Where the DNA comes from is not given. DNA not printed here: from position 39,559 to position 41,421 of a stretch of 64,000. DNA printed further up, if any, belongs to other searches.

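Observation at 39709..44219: Ser/Thr kinase immediately upstream of a TonB-dependent receptor that carries TPR and three PEGA domains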

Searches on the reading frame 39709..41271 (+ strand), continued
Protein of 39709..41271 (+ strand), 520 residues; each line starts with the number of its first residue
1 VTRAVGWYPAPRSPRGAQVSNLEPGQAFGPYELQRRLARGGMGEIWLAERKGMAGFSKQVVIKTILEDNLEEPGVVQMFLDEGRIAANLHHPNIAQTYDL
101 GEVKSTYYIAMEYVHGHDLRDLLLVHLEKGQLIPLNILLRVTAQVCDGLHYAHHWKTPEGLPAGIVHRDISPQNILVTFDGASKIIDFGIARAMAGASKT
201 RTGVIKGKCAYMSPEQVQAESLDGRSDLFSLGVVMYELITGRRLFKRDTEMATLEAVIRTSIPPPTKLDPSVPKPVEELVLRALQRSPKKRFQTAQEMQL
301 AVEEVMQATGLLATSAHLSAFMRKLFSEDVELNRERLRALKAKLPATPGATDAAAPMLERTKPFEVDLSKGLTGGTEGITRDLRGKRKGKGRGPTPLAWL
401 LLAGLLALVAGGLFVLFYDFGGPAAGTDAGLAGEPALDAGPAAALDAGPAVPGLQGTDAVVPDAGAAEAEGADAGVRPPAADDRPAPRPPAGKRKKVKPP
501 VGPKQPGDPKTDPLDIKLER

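Call 82: find_encoding_contigs(protein=P0270, flank=5000, max_places=1)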
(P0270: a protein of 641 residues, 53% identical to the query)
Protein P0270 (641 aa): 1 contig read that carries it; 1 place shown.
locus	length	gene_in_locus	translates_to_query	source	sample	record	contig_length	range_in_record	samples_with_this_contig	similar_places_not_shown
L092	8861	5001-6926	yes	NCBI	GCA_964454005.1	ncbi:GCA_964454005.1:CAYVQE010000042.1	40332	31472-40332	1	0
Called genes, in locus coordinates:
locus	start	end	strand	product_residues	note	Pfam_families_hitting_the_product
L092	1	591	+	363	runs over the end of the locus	-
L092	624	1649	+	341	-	-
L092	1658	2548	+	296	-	-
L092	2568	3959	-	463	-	PF01979:Amidohydro_1, PF12890:DHOase, PF07969:Amidohydro_3 (weak)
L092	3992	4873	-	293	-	PF03547:Mem_trans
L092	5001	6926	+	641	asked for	PF00069:Pkinase, PF07714:PK_Tyr_Ser-Thr, PF01636:APH (faint), PF08308:PEGA (faint)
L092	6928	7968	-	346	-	PF00072:Response_reg, PF13487:HD_5, PF01966:HD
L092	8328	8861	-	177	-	?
